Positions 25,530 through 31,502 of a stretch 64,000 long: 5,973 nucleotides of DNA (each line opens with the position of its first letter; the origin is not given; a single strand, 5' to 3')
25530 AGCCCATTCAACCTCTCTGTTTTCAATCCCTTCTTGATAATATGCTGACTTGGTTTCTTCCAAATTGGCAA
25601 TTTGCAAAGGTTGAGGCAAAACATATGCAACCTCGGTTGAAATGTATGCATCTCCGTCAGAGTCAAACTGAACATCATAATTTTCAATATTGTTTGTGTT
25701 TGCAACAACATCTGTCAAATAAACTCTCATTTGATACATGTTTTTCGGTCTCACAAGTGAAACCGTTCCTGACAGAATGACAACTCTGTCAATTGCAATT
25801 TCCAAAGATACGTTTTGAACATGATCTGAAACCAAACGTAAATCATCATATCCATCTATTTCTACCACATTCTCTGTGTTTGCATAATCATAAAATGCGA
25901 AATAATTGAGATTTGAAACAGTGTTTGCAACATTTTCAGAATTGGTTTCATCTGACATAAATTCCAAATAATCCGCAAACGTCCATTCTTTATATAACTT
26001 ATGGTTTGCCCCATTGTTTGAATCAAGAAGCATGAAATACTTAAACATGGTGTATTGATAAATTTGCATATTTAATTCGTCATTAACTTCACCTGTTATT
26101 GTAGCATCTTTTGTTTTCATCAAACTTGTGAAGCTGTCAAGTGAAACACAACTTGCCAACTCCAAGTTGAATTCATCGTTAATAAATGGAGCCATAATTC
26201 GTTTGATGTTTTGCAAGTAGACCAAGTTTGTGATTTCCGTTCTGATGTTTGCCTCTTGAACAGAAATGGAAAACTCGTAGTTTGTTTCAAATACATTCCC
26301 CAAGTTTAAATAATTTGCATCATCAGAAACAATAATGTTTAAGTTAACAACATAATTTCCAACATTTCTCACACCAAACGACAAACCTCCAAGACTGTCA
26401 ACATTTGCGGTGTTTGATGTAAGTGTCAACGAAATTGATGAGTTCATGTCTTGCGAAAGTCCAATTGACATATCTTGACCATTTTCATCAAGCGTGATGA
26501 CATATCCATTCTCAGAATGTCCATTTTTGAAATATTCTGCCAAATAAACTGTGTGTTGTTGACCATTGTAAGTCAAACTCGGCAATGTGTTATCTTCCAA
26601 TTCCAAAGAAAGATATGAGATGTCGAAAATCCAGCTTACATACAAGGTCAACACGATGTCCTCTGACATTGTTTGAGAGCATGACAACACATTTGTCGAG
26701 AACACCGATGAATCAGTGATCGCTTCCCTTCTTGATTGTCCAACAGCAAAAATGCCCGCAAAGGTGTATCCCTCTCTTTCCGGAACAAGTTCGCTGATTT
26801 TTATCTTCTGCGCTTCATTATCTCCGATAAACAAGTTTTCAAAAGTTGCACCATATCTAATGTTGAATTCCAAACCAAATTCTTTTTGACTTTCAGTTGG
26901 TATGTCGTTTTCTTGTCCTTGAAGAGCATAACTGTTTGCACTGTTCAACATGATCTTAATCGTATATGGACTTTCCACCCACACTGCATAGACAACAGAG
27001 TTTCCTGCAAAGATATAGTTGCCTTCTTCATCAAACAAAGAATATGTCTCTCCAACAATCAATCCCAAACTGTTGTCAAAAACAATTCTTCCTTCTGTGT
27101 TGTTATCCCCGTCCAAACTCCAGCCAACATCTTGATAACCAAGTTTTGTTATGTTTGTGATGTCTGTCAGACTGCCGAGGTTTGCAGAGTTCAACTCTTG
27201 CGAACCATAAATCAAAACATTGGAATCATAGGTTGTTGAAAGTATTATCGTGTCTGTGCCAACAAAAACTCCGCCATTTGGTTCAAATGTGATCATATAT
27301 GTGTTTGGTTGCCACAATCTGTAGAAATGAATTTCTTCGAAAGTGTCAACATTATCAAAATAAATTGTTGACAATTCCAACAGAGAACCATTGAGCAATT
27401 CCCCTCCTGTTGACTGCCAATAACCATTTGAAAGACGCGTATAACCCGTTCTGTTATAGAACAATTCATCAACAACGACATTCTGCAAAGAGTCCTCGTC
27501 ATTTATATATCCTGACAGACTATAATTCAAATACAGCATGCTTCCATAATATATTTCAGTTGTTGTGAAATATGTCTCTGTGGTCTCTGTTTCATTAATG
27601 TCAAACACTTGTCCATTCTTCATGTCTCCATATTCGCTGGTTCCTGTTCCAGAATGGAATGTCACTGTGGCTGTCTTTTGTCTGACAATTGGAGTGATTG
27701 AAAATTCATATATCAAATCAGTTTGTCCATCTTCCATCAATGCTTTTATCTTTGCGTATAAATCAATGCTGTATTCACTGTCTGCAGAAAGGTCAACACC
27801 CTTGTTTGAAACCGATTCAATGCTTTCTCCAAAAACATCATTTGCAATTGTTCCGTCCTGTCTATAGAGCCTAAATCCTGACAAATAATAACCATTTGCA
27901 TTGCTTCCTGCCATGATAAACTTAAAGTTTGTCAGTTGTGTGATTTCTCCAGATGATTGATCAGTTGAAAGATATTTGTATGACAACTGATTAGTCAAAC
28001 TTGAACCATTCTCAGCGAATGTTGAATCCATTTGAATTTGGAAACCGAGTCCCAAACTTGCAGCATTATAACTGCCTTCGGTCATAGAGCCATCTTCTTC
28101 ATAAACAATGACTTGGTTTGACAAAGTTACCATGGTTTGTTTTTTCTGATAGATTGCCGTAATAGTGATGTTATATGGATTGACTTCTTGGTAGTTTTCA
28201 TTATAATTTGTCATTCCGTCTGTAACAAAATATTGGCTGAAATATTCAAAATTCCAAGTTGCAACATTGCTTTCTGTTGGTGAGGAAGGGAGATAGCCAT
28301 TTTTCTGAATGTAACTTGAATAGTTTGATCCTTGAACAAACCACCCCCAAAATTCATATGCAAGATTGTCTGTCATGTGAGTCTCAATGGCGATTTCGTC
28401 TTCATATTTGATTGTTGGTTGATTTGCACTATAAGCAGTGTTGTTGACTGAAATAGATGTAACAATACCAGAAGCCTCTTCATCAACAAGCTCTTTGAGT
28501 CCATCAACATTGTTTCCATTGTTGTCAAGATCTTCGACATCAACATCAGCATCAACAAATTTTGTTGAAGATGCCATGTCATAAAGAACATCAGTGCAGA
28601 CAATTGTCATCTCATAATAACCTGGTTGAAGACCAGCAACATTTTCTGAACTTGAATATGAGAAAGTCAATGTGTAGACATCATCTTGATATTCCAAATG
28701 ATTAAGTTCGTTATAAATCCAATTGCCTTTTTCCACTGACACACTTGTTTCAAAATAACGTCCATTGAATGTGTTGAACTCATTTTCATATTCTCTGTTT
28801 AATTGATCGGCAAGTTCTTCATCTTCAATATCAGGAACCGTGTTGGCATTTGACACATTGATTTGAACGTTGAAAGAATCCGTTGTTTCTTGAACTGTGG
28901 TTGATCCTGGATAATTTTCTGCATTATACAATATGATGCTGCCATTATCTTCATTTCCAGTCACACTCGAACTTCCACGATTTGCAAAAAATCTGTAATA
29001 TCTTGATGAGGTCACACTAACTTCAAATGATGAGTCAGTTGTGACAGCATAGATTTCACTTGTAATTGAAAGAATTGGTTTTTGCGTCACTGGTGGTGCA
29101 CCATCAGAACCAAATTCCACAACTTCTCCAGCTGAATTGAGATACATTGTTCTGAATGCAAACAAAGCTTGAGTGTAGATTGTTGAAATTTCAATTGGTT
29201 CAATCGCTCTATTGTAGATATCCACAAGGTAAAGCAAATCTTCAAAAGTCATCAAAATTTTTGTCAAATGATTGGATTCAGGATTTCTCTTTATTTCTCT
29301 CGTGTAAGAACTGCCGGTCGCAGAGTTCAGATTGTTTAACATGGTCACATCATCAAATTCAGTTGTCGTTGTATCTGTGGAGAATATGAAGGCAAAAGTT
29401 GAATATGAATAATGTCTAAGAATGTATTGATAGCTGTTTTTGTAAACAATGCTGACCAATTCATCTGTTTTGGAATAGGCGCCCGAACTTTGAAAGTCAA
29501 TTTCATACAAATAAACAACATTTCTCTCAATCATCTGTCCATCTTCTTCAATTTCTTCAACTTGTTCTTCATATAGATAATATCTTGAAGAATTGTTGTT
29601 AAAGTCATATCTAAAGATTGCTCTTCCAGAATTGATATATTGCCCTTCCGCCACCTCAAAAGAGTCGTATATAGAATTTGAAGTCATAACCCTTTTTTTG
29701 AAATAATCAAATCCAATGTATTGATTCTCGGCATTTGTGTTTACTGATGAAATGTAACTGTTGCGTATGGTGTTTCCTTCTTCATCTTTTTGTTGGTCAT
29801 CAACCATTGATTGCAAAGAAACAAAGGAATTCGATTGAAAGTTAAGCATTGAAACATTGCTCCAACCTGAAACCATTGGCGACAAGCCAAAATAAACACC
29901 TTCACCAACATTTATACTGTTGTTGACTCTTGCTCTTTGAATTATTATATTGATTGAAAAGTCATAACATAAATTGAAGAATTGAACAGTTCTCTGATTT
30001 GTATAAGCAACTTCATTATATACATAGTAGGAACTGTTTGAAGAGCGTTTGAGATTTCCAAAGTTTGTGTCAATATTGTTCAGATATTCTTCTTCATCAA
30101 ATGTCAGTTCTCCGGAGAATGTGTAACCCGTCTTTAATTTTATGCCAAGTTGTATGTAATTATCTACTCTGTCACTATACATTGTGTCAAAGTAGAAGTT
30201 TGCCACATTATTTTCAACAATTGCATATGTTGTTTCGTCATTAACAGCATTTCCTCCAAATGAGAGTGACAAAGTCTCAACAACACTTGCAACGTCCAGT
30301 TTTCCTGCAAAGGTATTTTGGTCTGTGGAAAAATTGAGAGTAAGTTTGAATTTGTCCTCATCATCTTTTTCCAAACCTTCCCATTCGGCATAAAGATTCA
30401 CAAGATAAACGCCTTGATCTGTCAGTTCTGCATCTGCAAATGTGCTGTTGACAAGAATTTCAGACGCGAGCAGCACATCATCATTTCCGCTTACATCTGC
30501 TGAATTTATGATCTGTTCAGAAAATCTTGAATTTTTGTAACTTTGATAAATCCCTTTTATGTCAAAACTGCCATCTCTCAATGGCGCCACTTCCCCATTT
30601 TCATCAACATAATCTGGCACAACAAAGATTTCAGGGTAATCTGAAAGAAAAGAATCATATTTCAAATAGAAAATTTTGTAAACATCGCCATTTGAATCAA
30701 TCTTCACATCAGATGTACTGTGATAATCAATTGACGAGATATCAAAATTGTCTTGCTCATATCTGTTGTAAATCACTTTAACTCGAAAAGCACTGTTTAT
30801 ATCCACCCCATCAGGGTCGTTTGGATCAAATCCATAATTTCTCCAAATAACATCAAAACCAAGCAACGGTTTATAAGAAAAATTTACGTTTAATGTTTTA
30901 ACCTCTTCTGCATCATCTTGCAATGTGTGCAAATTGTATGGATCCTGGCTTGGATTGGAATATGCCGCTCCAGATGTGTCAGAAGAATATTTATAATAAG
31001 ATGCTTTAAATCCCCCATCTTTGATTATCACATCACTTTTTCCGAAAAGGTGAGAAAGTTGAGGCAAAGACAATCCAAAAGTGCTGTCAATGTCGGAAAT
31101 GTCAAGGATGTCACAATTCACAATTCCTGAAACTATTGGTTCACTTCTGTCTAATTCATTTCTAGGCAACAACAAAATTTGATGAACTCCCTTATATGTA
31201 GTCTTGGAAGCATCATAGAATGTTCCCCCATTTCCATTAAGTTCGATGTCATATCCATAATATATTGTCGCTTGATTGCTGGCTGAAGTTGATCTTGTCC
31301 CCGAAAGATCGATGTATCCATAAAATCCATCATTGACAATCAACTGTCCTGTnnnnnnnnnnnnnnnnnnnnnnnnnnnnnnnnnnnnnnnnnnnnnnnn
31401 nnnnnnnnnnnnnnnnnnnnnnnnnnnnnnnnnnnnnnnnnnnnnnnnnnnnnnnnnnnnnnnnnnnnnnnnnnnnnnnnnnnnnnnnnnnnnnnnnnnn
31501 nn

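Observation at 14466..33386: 6,306-aa giant secreted, tail-anchored surface protein embedded between trpS and uppP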

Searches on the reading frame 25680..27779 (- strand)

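Call 10: search_protein_families(library=pfam, proteins=[window:25680-27779:-], max_evalue=5)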
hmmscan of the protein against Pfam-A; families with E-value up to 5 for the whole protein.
window:25680-27779:- (700 aa): 2 families
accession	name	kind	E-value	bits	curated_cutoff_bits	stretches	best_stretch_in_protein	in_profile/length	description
PF09479.16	Flg_new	-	0.0083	16.7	27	1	161-228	1-46/65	Listeria-Bacteroides repeat domain (List_Bact_rpt)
PF19791.4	DUF6275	-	0.1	12.8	22.6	1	390-419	45-74/81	Family of unknown function (DUF6275)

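Call 80: search_protein_families(library=ncbifam, proteins=[window:25680-27779:-], max_evalue=0.1)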
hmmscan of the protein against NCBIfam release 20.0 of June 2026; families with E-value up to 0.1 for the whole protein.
window:25680-27779:- (700 aa): 0 families

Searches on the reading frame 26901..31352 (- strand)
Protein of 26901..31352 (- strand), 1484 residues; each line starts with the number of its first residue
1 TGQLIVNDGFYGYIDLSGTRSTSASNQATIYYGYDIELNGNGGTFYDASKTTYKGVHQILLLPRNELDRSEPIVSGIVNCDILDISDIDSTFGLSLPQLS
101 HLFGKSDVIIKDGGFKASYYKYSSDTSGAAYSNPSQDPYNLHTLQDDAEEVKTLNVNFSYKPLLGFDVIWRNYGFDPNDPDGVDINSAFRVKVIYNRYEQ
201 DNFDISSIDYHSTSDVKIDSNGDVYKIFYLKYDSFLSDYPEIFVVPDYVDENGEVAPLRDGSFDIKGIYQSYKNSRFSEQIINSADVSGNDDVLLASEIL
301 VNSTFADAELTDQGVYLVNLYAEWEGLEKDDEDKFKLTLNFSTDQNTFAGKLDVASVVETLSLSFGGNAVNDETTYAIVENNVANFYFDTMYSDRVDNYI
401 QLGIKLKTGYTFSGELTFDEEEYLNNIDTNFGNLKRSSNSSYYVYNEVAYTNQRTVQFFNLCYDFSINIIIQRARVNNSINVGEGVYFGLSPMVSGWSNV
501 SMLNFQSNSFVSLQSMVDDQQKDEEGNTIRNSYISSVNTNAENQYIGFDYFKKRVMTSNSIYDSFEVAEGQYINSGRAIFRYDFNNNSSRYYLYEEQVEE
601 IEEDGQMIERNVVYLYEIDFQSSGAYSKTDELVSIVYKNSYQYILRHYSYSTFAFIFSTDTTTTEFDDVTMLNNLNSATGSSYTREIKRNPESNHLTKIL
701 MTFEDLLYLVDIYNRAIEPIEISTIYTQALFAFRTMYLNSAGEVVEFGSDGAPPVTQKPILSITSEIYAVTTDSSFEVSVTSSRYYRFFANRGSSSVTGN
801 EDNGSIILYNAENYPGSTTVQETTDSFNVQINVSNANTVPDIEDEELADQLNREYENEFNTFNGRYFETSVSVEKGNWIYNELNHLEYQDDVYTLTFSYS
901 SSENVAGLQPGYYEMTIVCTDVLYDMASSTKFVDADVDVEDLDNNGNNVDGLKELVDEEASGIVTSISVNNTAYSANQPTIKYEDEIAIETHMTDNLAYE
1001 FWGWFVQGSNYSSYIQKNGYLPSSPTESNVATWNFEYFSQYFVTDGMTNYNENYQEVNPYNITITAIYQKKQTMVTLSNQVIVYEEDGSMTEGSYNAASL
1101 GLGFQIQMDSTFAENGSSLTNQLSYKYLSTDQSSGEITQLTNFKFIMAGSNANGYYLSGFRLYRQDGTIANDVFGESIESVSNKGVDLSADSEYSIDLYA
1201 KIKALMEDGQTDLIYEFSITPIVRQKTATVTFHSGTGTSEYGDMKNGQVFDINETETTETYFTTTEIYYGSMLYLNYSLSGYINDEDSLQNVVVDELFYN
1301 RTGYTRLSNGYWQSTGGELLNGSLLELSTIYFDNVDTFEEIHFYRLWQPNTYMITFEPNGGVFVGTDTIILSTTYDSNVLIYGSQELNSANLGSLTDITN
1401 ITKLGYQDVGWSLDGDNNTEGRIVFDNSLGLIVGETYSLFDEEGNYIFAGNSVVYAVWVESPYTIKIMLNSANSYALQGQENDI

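Call 20: find_homologous_proteins(query=window:26901-31352:-, max_evalue=0.00001)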
Query window:26901-31352:-: 8000 candidates shared short words with the query, none scored E <= 0.00001.

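Call 38: search_protein_representatives(protein=window:27690-31286:-)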
Query: 1199 residues. Proteins with E-value up to 0.001 (for the whole library): 3; up to 1e-10: 3; up to 1e-30: 2. The best 3 are listed.
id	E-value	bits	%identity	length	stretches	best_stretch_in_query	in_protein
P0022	2.0e-162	559.2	41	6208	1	2-1199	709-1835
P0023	3.3e-152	525.3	39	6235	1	3-1199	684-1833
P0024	6.4e-24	100.5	28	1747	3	7-494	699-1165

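Call 61: list_cluster_members(proteins=[P0022, P0023, P0024])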
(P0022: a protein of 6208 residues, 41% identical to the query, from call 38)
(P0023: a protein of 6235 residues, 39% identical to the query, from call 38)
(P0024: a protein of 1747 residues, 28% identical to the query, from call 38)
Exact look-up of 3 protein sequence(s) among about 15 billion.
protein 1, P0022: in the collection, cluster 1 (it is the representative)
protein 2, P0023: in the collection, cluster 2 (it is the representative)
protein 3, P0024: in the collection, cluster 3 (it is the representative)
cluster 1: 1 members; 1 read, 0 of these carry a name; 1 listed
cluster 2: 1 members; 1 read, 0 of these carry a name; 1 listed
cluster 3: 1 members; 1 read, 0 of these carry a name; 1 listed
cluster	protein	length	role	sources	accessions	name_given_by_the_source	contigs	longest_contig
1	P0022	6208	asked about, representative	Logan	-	-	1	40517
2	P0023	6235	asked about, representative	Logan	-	-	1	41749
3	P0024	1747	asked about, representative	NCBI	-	-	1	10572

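Call 62: find_encoding_contigs(protein=P0024, flank=10000, max_places=3)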
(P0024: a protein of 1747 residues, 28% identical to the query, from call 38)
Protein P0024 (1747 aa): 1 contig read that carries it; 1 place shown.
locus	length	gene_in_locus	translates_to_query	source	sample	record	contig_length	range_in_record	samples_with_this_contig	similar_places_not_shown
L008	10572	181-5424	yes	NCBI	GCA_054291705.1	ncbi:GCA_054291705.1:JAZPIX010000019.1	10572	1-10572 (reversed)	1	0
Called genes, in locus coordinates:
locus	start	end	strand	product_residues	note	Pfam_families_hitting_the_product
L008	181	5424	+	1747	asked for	PF07581:Glug (faint)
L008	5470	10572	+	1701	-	?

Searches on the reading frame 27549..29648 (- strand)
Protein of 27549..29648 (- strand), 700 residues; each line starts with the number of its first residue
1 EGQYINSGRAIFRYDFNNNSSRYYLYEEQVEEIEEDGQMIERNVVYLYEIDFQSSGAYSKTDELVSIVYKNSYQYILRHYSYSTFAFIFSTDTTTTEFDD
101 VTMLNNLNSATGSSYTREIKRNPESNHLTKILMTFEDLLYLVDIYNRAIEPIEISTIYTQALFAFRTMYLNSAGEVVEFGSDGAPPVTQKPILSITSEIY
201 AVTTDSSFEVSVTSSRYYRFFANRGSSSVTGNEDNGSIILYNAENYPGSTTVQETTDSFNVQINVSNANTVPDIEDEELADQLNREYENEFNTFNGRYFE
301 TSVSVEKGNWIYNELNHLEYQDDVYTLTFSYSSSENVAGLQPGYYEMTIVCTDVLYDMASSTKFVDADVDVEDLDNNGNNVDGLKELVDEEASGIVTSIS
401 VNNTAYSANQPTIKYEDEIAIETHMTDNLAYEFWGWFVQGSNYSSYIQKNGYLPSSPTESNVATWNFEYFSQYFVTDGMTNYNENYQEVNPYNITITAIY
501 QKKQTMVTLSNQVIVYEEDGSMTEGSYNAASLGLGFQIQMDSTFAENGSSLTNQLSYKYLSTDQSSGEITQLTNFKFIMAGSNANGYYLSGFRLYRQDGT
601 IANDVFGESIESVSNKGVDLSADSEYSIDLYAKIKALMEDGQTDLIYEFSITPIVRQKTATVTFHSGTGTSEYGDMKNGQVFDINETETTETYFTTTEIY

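Call 10: search_protein_families(library=pfam, proteins=[window:27549-29648:-], max_evalue=5)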
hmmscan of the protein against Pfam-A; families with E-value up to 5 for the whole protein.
window:27549-29648:- (700 aa): 1 family
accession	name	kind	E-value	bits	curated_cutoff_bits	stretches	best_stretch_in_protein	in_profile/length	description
PF01221.23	Dynein_light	-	0.083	13.7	29.1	1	278-318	39-79/86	Dynein light chain type 1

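Call 80: search_protein_families(library=ncbifam, proteins=[window:27549-29648:-], max_evalue=0.1)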
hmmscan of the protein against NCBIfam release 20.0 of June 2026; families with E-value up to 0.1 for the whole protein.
window:27549-29648:- (700 aa): 0 families
